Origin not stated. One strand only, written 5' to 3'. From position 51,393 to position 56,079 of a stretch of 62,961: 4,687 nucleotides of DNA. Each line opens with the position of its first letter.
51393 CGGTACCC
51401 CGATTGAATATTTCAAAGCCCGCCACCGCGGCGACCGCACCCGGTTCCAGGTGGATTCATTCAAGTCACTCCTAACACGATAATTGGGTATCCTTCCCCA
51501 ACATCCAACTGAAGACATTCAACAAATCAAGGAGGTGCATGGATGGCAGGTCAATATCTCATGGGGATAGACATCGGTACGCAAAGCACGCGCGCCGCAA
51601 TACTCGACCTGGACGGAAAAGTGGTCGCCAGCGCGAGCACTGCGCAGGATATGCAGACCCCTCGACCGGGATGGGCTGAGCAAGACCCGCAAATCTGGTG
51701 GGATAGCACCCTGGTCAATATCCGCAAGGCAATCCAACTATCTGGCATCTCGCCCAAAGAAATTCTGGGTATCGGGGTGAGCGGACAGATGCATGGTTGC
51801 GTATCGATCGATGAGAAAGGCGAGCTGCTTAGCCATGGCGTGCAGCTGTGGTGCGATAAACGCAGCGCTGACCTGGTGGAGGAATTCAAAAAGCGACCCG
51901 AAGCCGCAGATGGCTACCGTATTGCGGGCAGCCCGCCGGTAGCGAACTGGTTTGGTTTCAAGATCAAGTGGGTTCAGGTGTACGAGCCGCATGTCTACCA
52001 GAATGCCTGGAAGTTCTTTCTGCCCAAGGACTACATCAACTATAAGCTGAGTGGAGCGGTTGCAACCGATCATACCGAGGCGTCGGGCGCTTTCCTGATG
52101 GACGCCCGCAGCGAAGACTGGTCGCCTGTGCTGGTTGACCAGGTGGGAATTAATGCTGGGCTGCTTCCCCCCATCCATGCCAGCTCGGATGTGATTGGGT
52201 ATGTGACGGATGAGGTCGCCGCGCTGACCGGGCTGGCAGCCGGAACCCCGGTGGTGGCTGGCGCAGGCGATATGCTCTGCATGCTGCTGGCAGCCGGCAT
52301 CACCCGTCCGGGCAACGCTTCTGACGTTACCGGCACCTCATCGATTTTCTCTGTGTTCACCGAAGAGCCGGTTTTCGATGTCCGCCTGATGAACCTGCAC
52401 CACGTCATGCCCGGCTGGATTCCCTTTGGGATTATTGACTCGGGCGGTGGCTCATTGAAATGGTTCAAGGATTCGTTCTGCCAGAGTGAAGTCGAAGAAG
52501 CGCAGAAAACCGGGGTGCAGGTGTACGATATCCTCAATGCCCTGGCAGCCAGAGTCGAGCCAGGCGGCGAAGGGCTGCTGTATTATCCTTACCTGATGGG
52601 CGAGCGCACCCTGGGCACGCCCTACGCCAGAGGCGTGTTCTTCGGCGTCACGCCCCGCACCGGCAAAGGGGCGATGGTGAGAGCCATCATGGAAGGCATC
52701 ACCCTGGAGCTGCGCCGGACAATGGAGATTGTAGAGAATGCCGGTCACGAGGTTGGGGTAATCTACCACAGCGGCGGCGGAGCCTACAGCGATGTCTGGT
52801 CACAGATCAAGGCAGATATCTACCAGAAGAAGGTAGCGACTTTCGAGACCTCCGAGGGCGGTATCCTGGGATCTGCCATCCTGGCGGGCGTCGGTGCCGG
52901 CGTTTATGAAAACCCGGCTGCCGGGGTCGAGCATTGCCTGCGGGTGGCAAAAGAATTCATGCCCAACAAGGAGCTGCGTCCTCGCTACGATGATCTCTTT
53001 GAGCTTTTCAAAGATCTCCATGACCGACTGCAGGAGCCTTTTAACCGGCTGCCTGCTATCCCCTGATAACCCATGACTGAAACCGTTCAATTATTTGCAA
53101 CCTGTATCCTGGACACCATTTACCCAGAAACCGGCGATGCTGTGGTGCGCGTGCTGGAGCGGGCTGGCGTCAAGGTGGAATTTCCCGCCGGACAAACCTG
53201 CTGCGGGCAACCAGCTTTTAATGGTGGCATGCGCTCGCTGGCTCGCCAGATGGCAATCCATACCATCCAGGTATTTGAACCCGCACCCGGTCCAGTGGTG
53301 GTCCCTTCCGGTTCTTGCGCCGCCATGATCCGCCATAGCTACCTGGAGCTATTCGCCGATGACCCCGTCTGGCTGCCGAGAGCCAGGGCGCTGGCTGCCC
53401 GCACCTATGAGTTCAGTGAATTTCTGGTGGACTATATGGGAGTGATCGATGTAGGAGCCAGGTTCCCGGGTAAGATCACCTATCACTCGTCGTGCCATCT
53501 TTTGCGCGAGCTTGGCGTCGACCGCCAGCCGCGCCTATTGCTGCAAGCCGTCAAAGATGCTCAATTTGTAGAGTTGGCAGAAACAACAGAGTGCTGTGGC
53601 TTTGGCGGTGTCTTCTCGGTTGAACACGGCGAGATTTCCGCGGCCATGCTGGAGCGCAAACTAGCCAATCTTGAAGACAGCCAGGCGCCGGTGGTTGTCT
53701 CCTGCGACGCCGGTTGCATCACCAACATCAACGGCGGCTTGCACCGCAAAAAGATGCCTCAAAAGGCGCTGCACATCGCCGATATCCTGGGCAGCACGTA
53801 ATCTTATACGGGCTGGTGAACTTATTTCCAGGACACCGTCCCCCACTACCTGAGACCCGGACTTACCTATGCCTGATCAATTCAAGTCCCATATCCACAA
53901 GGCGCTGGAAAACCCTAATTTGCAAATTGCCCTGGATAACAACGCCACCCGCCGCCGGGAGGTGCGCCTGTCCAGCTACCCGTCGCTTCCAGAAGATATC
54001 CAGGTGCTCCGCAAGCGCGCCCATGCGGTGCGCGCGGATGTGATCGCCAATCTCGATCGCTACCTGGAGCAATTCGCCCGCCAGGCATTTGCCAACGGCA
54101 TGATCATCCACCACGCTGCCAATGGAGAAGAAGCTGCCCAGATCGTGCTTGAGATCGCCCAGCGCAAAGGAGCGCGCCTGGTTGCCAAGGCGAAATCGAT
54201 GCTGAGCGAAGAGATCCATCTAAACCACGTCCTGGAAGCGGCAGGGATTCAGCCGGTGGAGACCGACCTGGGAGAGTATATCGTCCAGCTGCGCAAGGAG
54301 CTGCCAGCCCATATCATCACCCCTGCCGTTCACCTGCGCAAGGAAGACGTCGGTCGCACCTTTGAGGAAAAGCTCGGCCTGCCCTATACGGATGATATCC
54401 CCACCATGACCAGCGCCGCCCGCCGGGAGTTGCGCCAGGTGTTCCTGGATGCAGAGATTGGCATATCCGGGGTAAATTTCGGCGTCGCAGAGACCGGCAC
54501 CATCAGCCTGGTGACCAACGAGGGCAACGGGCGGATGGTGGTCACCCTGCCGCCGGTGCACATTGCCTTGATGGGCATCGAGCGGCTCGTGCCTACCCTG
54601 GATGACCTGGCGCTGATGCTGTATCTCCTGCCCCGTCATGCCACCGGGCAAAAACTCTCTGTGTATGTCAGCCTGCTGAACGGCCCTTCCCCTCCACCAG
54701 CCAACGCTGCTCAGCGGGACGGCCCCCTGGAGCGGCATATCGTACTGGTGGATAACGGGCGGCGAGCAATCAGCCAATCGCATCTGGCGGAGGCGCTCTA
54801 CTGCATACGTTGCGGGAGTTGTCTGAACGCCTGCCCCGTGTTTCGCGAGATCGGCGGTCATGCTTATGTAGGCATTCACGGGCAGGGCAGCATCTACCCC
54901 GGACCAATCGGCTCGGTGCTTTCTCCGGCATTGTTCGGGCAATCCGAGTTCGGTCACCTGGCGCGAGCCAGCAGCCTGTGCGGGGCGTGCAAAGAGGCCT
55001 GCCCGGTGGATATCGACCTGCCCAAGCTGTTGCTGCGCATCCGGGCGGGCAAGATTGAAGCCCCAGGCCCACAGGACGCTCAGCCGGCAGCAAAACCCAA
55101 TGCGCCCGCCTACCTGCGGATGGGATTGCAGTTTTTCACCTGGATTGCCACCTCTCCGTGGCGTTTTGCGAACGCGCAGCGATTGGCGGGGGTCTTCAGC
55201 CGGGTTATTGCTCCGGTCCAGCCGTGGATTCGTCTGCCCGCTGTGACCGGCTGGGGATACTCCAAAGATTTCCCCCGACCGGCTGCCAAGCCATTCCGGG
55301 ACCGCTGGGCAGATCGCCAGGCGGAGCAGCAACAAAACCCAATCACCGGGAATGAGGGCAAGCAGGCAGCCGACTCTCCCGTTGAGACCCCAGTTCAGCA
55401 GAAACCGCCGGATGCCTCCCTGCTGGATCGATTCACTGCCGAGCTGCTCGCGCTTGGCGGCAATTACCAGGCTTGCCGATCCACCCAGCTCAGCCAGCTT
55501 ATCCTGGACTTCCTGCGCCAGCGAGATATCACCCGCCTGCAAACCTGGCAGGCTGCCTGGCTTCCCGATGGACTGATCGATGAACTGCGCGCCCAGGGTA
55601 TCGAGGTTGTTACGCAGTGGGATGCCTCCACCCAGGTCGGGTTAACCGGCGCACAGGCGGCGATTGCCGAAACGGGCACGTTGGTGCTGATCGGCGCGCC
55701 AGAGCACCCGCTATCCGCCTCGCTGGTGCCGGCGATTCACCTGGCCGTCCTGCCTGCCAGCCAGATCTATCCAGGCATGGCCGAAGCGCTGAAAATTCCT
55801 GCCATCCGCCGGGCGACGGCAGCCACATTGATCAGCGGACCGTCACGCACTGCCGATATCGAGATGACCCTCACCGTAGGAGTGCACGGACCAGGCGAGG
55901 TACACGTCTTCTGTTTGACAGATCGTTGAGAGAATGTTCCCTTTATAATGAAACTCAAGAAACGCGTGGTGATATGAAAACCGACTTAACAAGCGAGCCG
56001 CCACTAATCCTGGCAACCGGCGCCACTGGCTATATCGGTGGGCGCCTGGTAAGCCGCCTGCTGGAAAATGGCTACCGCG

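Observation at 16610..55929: ~39 kb bidirectional catabolic super-operon linking sugar(-acid) cleavage to a W-AOR / OFOR / ADP-forming ligase module: candidate undescribed anaerobic pathway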

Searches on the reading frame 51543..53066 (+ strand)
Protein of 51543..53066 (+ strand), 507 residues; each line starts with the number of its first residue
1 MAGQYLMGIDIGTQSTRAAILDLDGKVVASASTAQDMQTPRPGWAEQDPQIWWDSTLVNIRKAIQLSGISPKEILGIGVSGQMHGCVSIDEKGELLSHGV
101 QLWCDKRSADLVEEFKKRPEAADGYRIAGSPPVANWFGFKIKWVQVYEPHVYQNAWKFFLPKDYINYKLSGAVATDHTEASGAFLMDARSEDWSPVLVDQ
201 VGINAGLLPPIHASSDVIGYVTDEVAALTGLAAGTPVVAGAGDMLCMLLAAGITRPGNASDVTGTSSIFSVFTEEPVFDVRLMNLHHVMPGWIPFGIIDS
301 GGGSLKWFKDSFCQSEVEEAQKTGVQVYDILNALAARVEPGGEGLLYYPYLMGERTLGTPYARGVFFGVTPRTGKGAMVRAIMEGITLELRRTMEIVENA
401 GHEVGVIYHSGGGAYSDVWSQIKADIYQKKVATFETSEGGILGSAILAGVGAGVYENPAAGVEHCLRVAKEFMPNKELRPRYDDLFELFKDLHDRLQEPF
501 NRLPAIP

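Call 8: search_protein_families(library=pfam, proteins=[window:51543-53066:+])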
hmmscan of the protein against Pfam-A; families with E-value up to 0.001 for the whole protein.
window:51543-53066:+ (507 aa): 2 families
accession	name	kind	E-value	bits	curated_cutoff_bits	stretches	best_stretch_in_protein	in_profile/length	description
PF00370.27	FGGY_N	-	9.1e-63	212.5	28.8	1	5-246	1-241/245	FGGY family of carbohydrate kinases, N-terminal domain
PF02782.22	FGGY_C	-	8.4e-33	114.2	27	1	262-451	4-197/198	FGGY family of carbohydrate kinases, C-terminal domain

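Call 42: search_protein_families(library=ncbifam, proteins=[window:51543-53066:+], max_evalue=1e-8)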
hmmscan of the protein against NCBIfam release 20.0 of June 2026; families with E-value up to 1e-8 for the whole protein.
window:51543-53066:+ (507 aa): 12 families
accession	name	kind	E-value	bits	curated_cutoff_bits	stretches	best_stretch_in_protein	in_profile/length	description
TIGR01312.1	XylB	equivalog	6e-110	368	380.25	1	7-492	1-479/481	xylulokinase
TIGR01314.1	gntK_FGGY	equivalog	2.6e-77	260.5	648.55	1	5-501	1-498/505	gluconokinase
NF008187.0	PRK10939.1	equivalog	8.6e-68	229.2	528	1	3-493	3-500/521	autoinducer-2 kinase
NF011601.0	PRK15027.1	equivalog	6.2e-64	216.2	912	1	7-496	3-479/484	xylulokinase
TIGR01311.1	glycerol_kin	equivalog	2.8e-49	167.8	590.35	1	4-477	1-475/496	glycerol kinase GlpK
NF000756.0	PRK00047.1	subfamily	2.7e-46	157.9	498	1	3-477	4-476/502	glycerol kinase GlpK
TIGR02628.1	fuculo_kin_coli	equivalog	1.4e-44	152.9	470.9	1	9-472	6-462/465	L-fuculokinase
NF003154.0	PRK04123.1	equivalog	7.4e-44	150.4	428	1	3-499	3-540/554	ribulokinase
TIGR01234.1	L-ribulokinase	equivalog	6e-35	121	583.25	1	5-496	2-530/536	ribulokinase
TIGR01315.1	5C_CHO_kinase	subfamily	8e-30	104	408.7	1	6-495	2-536/541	FGGY family pentulose kinase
TIGR02627.1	rhamnulo_kin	equivalog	2.3e-14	52.8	527.95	1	61-223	55-216/454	rhamnulokinase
NF007925.0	PRK10640.1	equivalog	1e-12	47.2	639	1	6-277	6-271/489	rhamnulokinase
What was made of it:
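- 51543..53066 (+): FGGY kinase 2, xylulokinase-like. Scores 368 bits on TIGR01312 XylB against a cut-off of 380 (call 42).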

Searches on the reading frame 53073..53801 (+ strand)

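Call 8: search_protein_families(library=pfam, proteins=[window:53073-53801:+])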
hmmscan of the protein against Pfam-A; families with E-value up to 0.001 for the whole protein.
window:53073-53801:+ (242 aa): 1 family
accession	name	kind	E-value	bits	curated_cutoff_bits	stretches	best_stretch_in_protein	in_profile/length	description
PF02754.22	CCG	-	7.6e-35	119.3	20.6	2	135-219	1-84/85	Cysteine-rich domain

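Call 42: search_protein_families(library=ncbifam, proteins=[window:53073-53801:+], max_evalue=1e-8)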
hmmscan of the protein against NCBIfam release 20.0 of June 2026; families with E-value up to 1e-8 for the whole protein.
window:53073-53801:+ (242 aa): 6 families
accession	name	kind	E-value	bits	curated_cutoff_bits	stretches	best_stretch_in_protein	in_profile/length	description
NF045670.1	quin_L_LdhH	equivalog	8.4e-67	226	800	1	2-239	466-705/706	L-lactate dehydrogenase (quinone) large subunit LdhH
NF004898.0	PRK06259.1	equivalog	5e-34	117.8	385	1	3-235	262-480/488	fumarate reductase (CoM/CoB) subunit TfrB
NF008369.0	PRK11168.1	equivalog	1.4e-24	86.8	278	1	3-219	167-380/401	anaerobic glycerol-3-phosphate dehydrogenase subunit C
NF008434.0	PRK11274.1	equivalog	1.4e-24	86.8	333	1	5-222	170-391/409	glycolate oxidase subunit GlcF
TIGR03379.1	glycerol3P_GlpC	equivalog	2e-15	56.4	279.9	1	3-219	162-377/397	anaerobic glycerol-3-phosphate dehydrogenase subunit GlpC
TIGR03288.1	CoB_CoM_SS_B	equivalog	3.3e-09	36.4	345.15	0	132-215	143-233/290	CoB--CoM heterodisulfide reductase subunit B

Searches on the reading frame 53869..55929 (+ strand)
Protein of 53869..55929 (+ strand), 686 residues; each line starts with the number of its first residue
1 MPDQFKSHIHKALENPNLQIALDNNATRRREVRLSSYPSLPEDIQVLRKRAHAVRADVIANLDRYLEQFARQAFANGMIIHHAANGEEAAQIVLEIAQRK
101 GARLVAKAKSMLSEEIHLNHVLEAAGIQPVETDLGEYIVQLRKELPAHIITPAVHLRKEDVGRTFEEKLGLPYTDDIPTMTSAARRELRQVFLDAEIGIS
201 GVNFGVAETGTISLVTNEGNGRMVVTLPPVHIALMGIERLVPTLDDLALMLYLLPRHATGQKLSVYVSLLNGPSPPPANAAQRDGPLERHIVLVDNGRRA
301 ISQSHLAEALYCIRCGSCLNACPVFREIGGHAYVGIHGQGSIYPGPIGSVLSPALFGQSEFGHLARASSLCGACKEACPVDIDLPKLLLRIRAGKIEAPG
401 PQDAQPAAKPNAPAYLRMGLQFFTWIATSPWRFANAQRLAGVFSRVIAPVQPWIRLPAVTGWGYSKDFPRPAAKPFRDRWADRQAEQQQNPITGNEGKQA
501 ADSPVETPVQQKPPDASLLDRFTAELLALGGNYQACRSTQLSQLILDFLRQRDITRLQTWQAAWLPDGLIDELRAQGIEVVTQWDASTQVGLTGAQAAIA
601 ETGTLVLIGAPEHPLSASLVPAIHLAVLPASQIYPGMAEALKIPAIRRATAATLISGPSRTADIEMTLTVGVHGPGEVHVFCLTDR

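Call 8: search_protein_families(library=pfam, proteins=[window:53869-55929:+])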
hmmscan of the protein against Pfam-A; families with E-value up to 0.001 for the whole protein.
window:53869-55929:+ (686 aa): 10 families
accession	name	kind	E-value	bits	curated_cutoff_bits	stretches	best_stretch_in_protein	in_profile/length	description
PF02589.21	LUD_dom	-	7.5e-76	254.5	22.6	2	66-294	1-189/189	LUD domain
PF13183.11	Fer4_8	-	4.1e-10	40.5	27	1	309-382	2-68/68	4Fe-4S dicluster domain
PF13237.11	Fer4_10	-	3.2e-06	27.4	25.5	0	310-327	7-22/53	4Fe-4S dicluster domain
PF11870.13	LutB_C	-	4.5e-06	27.4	26.8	1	417-484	28-87/88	Lactate utilisation protein B, C-terminal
PF00037.32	Fer4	-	9.8e-06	25.6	21.1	0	312-324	8-20/24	4Fe-4S binding domain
PF13187.11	Fer4_9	-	1.2e-05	25.6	27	0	296-323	21-48/52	4Fe-4S dicluster domain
PF13534.11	Fer4_17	-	4e-05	24.5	22.2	1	312-383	2-61/61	4Fe-4S dicluster domain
PF12798.12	Fer4_3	-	0.00023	22.2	27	0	371-382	4-15/15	4Fe-4S binding domain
PF12797.12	Fer4_2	-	0.00034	20.8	24.5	0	311-324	9-22/22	4Fe-4S binding domain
PF12800.12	Fer4_4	-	0.00038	21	24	0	312-324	4-16/17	4Fe-4S binding domain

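Call 42: search_protein_families(library=ncbifam, proteins=[window:53869-55929:+], max_evalue=1e-8)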
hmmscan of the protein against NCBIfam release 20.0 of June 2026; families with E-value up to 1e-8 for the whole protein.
window:53869-55929:+ (686 aa): 2 families
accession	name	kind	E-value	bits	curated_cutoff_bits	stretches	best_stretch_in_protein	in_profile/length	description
TIGR00273.1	TIGR00273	equivalog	2.2e-135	451.9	444.8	1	16-445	4-411/432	LutB/LldF family L-lactate oxidation iron-sulfur protein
NF045670.1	quin_L_LdhH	equivalog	1.5e-132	443.3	800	1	4-489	1-464/706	L-lactate dehydrogenase (quinone) large subunit LdhH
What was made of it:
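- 53073..55929 (+): LutA plus fused LutB-LutC lactate (2-hydroxyacid) oxidation Fe-S complex. LutB passes TIGR00273, 452 bits against 445 (call 42).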
